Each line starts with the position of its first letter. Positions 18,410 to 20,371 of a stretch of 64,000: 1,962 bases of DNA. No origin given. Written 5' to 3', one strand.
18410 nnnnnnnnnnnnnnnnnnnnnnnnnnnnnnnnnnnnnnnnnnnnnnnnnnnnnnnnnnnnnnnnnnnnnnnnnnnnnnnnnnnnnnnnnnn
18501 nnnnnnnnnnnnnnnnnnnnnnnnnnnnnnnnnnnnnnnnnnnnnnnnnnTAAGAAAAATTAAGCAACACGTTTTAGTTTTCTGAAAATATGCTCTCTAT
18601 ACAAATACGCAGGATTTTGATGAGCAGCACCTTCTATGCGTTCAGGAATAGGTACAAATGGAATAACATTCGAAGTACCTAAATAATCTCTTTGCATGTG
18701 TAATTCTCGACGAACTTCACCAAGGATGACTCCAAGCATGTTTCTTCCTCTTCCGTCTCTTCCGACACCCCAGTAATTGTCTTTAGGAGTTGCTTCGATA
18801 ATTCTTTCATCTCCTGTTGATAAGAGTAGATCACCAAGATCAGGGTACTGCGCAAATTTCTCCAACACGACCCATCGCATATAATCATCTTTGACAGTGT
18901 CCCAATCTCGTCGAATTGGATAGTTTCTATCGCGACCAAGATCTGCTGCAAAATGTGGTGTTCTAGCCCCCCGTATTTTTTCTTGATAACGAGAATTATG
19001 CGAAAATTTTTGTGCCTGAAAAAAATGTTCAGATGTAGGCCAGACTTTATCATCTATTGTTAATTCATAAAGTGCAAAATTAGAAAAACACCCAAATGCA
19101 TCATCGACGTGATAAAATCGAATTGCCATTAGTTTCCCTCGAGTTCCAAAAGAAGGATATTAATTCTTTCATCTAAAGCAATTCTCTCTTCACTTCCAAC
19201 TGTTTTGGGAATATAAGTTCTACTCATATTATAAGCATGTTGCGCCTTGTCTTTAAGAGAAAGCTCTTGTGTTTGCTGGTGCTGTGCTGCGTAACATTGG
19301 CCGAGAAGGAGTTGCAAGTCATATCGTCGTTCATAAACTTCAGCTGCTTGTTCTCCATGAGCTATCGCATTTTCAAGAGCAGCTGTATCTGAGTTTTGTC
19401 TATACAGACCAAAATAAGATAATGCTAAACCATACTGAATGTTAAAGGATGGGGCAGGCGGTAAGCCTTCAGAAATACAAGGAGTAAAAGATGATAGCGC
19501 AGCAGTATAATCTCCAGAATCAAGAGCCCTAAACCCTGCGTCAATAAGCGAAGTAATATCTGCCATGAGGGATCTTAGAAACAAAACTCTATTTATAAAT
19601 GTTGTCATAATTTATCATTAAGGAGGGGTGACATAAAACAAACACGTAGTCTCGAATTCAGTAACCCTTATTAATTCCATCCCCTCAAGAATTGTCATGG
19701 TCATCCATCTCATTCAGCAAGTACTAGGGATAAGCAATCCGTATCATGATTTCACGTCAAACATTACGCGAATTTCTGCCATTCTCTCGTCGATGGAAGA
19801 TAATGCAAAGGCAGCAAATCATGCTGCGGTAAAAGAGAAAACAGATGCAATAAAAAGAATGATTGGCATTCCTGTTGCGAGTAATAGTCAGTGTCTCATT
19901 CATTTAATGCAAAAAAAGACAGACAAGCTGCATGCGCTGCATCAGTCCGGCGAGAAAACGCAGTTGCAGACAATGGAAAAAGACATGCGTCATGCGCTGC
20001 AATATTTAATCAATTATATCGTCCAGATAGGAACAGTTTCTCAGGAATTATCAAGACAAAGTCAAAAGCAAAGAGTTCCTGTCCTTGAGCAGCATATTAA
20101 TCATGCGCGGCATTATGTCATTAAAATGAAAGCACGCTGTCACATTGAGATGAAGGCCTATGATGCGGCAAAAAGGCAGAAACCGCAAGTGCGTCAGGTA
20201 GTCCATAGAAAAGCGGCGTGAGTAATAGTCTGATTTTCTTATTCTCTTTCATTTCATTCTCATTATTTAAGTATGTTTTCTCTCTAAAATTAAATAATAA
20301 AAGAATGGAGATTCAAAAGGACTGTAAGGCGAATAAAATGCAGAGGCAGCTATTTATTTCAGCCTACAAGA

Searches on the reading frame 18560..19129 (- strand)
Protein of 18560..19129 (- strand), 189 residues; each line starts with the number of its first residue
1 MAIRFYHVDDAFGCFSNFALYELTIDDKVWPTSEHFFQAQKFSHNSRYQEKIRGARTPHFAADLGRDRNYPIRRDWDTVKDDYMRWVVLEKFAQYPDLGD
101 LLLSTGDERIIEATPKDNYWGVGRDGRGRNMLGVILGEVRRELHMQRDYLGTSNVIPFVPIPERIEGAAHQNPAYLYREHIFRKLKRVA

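Call 3: search_protein_families(library=pfam, proteins=[window:18560-19129:-], max_evalue=1)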
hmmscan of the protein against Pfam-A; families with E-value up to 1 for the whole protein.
window:18560-19129:- (189 aa): 1 family
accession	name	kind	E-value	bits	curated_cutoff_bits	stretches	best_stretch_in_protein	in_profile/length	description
PF08719.17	NADAR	-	7.5e-36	124.3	35.1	1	5-144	2-163/163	NADAR domain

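Call 4: search_protein_families(library=ncbifam, proteins=[window:18560-19129:-], max_evalue=1)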
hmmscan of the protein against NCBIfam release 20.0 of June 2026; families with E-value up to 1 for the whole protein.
window:18560-19129:- (189 aa): 2 families
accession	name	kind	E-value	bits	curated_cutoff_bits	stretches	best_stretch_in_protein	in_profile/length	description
TIGR02464.1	ribofla_fusion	equivalog_domain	1.5e-38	132.5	73.7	1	3-143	1-152/153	riboflavin biosynthesis intermediates N-glycosidase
NF053876.1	DS32_2_antiphage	equivalog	1.6e-26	92.6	240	1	3-147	9-159/181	NADAR family anti-phage protein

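Call 5: search_protein_families(library=padloc, proteins=[window:18560-19129:-], max_evalue=1)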
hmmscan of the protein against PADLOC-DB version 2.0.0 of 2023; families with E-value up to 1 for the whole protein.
window:18560-19129:- (189 aa): 1 family
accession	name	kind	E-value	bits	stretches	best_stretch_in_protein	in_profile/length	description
PDLC04643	PDC-M42C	-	1.7e-11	42.6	1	3-141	4-155/158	-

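Call 54: search_solved_structures(query=window:18560-19126:-, max_evalue=0.001)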
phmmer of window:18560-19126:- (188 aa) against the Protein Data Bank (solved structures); distinct sequences matched with E-value up to 0.001: 2.
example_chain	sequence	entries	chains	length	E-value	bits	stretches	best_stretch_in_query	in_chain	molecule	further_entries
2b3w_A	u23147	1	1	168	7.7e-41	143.4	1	2-145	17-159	Hypothetical protein ybiA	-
8bau_A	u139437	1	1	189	1.9e-07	34.4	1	2-123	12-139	NADAR domain-containing protein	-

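Call 55: find_homologous_proteins(query=window:18560-19126:-, max_evalue=0.00001)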
Query window:18560-19126:- (188 aa): 753 proteins with E <= 0.00001 among 846 candidates; the best 120 are listed.
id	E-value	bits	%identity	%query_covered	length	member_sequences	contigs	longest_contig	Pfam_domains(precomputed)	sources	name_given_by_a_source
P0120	2.7e-127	440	100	100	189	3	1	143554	PF08719.18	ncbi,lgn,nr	ncbi:NADAR family protein [Candidatus Woesearchaeota archaeon]|nr:NADAR family protein [Candidatus W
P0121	7.7e-102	357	81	100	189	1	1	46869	PF08719.18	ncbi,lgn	-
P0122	2.1e-96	340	78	100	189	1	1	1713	PF08719.18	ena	-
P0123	6.6e-62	227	54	100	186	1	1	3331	PF08719.18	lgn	-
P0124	1.4e-52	197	50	99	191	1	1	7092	PF08719.18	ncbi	-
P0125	2.7e-52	196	51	99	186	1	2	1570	PF08719.18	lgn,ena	-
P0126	1.1e-48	184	58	76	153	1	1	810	PF08719.18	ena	-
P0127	2.4e-48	183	56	80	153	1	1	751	PF08719.18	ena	-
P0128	6.6e-48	181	59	77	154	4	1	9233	PF08719.18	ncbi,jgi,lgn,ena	-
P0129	8.7e-48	181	55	80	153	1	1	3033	PF08719.18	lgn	-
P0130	9.6e-48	181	56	78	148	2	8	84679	PF08719.18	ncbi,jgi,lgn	-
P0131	9.9e-48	181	59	75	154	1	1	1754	PF08719.18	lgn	-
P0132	1.7e-47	180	54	80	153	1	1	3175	PF08719.18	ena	-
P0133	2.9e-47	179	55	80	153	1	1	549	PF08719.18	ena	-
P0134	3.1e-47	179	57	76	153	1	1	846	PF08719.18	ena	-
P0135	3.8e-47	179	58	75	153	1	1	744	PF08719.18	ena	-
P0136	3.8e-47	179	58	75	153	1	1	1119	PF08719.18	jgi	-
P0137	4.1e-47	179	55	80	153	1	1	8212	PF08719.18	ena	-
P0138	4.2e-47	179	58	75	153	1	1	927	PF08719.18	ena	-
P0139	5.3e-47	178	58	75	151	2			PF08719.18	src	-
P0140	5.7e-47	178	56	79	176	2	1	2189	PF08719.18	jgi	jgi:N-glycosidase YbiA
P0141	6.4e-47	178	56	80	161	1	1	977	PF08719.18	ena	-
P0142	6.7e-47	178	57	75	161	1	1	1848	PF08719.18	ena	-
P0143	7.7e-47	178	55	80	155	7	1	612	PF08719.18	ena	-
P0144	8.6e-47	178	60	75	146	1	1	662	PF08719.18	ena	-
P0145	9.1e-47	178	57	75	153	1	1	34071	PF08719.18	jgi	jgi:ribA/ribD-fused uncharacterized protein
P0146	9.5e-47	177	57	75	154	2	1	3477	PF08719.18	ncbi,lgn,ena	-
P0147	9.6e-47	177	58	76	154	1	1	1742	PF08719.18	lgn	-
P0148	1.0e-46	177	56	75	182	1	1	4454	PF08719.18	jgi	jgi:ribA/ribD-fused uncharacterized protein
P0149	1.1e-46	177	58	75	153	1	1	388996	PF08719.18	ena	-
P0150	1.1e-46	177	57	75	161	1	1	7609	PF08719.18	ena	-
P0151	1.1e-46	177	58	75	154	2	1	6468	PF08719.18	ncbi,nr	ncbi:MAG TPA: NADAR family protein [Gemmataceae bacterium]|nr:NADAR family protein [Gemmataceae bact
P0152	1.4e-46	177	57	75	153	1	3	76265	PF08719.18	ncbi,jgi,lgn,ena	ncbi:MAG TPA: NADAR family protein [Pyrinomonadaceae bacterium]|jgi:hypothetical protein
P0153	1.6e-46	177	56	78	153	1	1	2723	PF08719.18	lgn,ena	-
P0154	1.7e-46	177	59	75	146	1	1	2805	PF08719.18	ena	-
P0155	2.0e-46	176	57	76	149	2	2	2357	PF08719.18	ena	-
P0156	2.2e-46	176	58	75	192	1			PF08719.18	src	-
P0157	2.3e-46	176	57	79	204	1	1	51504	PF08719.18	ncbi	ncbi:MAG: NADAR family protein [Candidatus Woesearchaeota archaeon]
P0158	2.6e-46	176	57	75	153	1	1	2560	PF08719.18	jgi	jgi:ribA/ribD-fused uncharacterized protein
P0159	3.0e-46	176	57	75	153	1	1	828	PF08719.18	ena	-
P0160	3.6e-46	176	56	77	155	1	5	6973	PF08719.18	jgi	jgi:ribA/ribD-fused uncharacterized protein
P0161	3.9e-46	175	57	75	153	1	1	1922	PF08719.18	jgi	jgi:ribA/ribD-fused uncharacterized protein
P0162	4.3e-46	175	56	75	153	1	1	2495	PF08719.18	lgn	-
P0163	4.5e-46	175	60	77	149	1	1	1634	PF08719.18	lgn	-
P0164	5.3e-46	175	55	79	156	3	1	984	PF08719.18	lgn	-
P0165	5.3e-46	175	58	75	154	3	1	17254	PF08719.18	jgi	jgi:ribA/ribD-fused uncharacterized protein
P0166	5.6e-46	175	58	75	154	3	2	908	PF08719.18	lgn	-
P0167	6.7e-46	175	56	75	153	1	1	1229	PF08719.18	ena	-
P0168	6.9e-46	175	57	76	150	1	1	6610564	PF08719.18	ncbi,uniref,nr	ncbi:DUF1768 domain-containing protein [Desulfonema ishimotonii]|uniref:DUF1768 domain-containing pr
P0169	7.5e-46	175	56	79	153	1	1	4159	PF08719.18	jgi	jgi:ribA/ribD-fused uncharacterized protein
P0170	8.2e-46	174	56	76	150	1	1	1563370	PF08719.18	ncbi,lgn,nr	ncbi:DUF1768 domain-containing protein [Spartobacteria bacterium LR76]|nr:DUF1768 domain-containing 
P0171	8.3e-46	174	59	77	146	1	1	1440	PF08719.18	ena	-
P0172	9.3e-46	174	57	75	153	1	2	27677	PF08719.18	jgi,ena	jgi:hypothetical protein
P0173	1.0e-45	174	55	77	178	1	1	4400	PF08719.18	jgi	jgi:N-glycosidase YbiA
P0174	1.1e-45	174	59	75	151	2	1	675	PF08719.18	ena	-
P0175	1.2e-45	174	56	75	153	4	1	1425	PF08719.18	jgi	jgi:N-glycosidase YbiA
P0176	1.5e-45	174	57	77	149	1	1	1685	PF08719.18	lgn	-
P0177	1.5e-45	174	57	74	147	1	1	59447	PF08719.18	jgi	jgi:ribA/ribD-fused uncharacterized protein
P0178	1.7e-45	173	55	78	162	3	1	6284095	PF08719.18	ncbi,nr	ncbi:NADAR family protein [Chamaesiphon minutus]|nr:NADAR family protein [Chamaesiphon minutus]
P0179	1.8e-45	173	56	75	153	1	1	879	PF08719.18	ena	-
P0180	1.8e-45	173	59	77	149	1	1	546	PF08719.18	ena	-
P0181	2.0e-45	173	57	75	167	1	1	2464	PF08719.18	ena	-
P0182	2.0e-45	173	55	78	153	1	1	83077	PF08719.18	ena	-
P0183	2.0e-45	173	56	75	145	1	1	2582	PF08719.18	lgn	-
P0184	2.2e-45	173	59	74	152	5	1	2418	PF08719.18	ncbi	ncbi:MAG: NADAR family protein [Cyanobacteria bacterium J06606_4]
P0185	2.4e-45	173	56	76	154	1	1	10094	PF08719.18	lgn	-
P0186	2.4e-45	173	56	76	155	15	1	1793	PF08719.18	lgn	-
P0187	2.8e-45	173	58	74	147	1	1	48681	PF08719.18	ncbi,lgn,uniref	ncbi:MAG: NADAR family protein [Capsulimonas sp.]|uniref:NADAR family protein n=1 Tax=Capsulimonas s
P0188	3.0e-45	173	57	75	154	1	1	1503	PF08719.18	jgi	jgi:ribA/ribD-fused uncharacterized protein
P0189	3.1e-45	173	56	78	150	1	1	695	PF08719.18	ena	-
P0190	3.5e-45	172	57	75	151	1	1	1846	PF08719.18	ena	-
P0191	3.6e-45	172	56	76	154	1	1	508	PF08719.18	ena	-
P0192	4.2e-45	172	56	75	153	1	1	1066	PF08719.18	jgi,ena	-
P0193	4.4e-45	172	55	77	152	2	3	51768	PF08719.18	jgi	-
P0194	4.7e-45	172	56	75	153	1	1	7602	PF08719.18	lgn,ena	-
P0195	4.7e-45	172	55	75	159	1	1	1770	PF08719.18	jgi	jgi:ribA/ribD-fused uncharacterized protein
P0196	4.9e-45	172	58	76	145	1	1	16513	PF08719.18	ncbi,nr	ncbi:MAG: NADAR family protein [Ruminococcus flavefaciens]|nr:NADAR family protein [Ruminococcus fla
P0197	5.0e-45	172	57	75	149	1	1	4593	PF08719.18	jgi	jgi:ribA/ribD-fused uncharacterized protein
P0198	5.1e-45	172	55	80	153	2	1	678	PF08719.18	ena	-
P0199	5.3e-45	172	57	76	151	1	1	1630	PF08719.18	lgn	-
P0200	5.8e-45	172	56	76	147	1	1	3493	PF08719.18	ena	-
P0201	6.7e-45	171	57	75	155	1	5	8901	PF08719.18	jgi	jgi:ribA/ribD-fused uncharacterized protein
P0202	6.7e-45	171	57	75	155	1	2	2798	PF08719.18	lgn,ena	-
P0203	7.7e-45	171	55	75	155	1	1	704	PF08719.18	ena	-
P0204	8.3e-45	171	56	76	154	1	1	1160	PF08719.18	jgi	jgi:N-glycosidase YbiA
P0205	8.6e-45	171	56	76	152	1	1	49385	PF08719.18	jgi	jgi:ribA/ribD-fused uncharacterized protein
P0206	8.8e-45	171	58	77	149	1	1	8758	PF08719.18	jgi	jgi:ribA/ribD-fused uncharacterized protein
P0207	8.8e-45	171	56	75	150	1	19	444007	PF08719.18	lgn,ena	-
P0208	9.2e-45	171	54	76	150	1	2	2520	PF08719.18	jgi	jgi:N-glycosidase YbiA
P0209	1.1e-44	171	58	76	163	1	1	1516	PF08719.18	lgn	-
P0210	1.2e-44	171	55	78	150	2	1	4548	PF08719.18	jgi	jgi:N-glycosidase YbiA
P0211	1.3e-44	171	57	76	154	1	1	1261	PF08719.18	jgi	jgi:N-glycosidase YbiA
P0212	1.7e-44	170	56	75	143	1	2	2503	PF08719.18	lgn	-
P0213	1.7e-44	170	59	75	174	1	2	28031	PF08719.18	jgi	-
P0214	1.8e-44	170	52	77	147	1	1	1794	PF08719.18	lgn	-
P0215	2.1e-44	170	55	75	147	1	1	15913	PF08719.18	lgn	-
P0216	2.2e-44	170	53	78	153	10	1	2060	PF08719.18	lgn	-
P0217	2.3e-44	170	56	75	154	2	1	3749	PF08719.18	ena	-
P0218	2.4e-44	170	55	75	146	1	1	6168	PF08719.18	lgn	-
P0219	2.4e-44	170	57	76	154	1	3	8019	PF08719.18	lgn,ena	-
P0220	2.5e-44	170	58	76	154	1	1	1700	PF08719.18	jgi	jgi:N-glycosidase YbiA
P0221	2.6e-44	170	60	75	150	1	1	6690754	PF08719.18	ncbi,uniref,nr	ncbi:NADAR family protein [Tuwongella immobilis]|uniref:NADAR domain-containing protein n=1 Tax=Tuwo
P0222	2.8e-44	169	59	76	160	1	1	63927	PF08719.18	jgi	jgi:ribA/ribD-fused uncharacterized protein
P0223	3.0e-44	169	54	77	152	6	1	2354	PF08719.18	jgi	jgi:ribA/ribD-fused uncharacterized protein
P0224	3.2e-44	169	57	75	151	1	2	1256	PF08719.18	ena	-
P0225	3.4e-44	169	57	76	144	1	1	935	PF08719.18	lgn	-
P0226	3.6e-44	169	59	76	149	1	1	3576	PF08719.18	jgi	jgi:ribA/ribD-fused uncharacterized protein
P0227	3.6e-44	169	55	76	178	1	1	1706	PF08719.18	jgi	jgi:ribA/ribD-fused uncharacterized protein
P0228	3.6e-44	169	57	75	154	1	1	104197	PF08719.18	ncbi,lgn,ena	-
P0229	3.8e-44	169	53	77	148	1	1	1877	PF08719.18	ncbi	-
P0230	3.9e-44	169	56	75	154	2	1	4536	PF08719.18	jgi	jgi:ribA/ribD-fused uncharacterized protein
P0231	4.0e-44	169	57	75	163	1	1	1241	PF08719.18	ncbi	-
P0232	4.1e-44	169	56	76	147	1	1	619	PF08719.18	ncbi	-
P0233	4.1e-44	169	57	77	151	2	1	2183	PF08719.18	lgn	-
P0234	4.6e-44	169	55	78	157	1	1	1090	PF08719.18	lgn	-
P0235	4.7e-44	169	58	76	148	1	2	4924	PF08719.18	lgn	-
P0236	4.7e-44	169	57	76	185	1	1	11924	PF08719.18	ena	-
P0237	5.4e-44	168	54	77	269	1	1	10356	PF08719.18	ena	-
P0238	5.6e-44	168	54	75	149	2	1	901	PF08719.18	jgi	jgi:N-glycosidase YbiA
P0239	5.9e-44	168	57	75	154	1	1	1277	PF08719.18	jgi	jgi:ribA/ribD-fused uncharacterized protein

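Call 57: find_encoding_contigs(protein=P0124, flank=4000, max_places=2)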
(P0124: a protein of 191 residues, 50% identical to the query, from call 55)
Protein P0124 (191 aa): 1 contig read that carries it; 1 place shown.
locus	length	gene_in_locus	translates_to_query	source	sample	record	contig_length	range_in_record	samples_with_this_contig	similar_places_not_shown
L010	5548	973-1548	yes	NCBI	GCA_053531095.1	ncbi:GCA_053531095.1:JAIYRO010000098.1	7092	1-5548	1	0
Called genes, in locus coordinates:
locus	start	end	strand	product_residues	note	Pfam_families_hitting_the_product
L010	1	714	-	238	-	?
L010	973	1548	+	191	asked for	PF08719:NADAR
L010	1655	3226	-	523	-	PF00069:Pkinase, PF07714:PK_Tyr_Ser-Thr, PF03109:ABC1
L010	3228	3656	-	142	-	PF00072:Response_reg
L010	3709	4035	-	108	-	-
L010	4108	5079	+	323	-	PF01699:Na_Ca_ex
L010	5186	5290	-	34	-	-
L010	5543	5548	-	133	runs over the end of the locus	PF00293:NUDIX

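Call 58: find_encoding_contigs(protein=P0123, flank=4000, max_places=2)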
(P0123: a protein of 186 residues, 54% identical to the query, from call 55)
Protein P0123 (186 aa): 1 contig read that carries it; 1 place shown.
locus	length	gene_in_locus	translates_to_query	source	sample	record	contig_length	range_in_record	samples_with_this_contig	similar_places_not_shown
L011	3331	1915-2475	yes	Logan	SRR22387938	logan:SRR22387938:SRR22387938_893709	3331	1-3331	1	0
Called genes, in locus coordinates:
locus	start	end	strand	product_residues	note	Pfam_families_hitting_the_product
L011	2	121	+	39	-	?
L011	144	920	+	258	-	-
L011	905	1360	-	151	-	-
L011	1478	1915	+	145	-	-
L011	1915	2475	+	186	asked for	PF08719:NADAR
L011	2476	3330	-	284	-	?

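Call 89: search_protein_families(library=phrogs, proteins=[window:18560-19126:-], max_evalue=0.01)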
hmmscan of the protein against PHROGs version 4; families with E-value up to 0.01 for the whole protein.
window:18560-19126:- (188 aa): 1 family
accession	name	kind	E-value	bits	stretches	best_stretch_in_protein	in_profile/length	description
phrog_1017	-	unknown function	1.6e-34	120.4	1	11-145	15-155/170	-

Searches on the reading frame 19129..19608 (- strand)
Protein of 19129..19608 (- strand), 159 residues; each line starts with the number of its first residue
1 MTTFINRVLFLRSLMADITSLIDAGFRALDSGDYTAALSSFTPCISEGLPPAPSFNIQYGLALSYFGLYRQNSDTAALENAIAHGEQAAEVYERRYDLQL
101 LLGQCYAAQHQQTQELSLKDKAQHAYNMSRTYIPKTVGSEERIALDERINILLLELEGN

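Call 3: search_protein_families(library=pfam, proteins=[window:19129-19608:-], max_evalue=1)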
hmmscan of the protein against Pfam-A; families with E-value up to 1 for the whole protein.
window:19129-19608:- (159 aa): 3 families
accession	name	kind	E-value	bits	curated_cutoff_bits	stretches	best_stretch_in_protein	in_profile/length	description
PF13432.12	TPR_16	-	0.0047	17.8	32.7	0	27-66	6-42/65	Tetratricopeptide repeat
PF14559.12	TPR_19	-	0.0087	16.8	25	0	78-111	7-40/68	Tetratricopeptide repeat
PF10506.14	USHBP1_PDZ-bd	-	0.18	12.4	24.5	1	68-93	34-59/65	Harmonin-binding protein USHBP1, PDZ-binding domain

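Call 4: search_protein_families(library=ncbifam, proteins=[window:19129-19608:-], max_evalue=1)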
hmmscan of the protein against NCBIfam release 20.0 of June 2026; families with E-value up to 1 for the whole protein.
window:19129-19608:- (159 aa): 0 families

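Call 5: search_protein_families(library=padloc, proteins=[window:19129-19608:-], max_evalue=1)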
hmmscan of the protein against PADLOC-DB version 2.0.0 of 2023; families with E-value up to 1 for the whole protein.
window:19129-19608:- (159 aa): 0 families

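Call 89: search_protein_families(library=phrogs, proteins=[window:19129-19605:-], max_evalue=0.01)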
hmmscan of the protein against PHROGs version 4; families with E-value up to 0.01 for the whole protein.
window:19129-19605:- (158 aa): 0 families

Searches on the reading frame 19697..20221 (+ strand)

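Call 3: search_protein_families(library=pfam, proteins=[window:19697-20221:+], max_evalue=1)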
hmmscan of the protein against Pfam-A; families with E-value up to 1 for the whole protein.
window:19697-20221:+ (174 aa): 4 families
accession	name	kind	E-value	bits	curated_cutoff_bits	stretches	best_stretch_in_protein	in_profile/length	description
PF19350.4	DUF5928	-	0.014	15.3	27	1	65-168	135-236/256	Family of unknown function (DUF5928)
PF16091.10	DUF4820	-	0.06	13.1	27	1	53-110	81-139/227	Domain of unknown function (DUF4820)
PF06880.16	DUF1262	-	0.14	12.9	27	1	116-148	50-82/100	Protein of unknown function (DUF1262)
PF04089.19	BRICHOS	-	0.24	12.1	25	1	50-104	10-64/91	BRICHOS domain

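Call 4: search_protein_families(library=ncbifam, proteins=[window:19697-20221:+], max_evalue=1)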
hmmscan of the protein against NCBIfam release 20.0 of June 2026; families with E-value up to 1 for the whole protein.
window:19697-20221:+ (174 aa): 1 family
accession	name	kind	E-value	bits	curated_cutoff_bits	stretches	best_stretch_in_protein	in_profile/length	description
NF004421.0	PRK05762.1-2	equivalog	0.013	13.8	570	1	63-145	78-160/795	DNA polymerase II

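Call 5: search_protein_families(library=padloc, proteins=[window:19697-20221:+], max_evalue=1)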
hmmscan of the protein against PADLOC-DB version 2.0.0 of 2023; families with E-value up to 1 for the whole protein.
window:19697-20221:+ (174 aa): 1 family
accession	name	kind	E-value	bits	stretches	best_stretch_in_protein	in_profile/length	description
PDLC03646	MTase_III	-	0.0013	14.6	1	10-130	669-793/1057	Type III methyltransferase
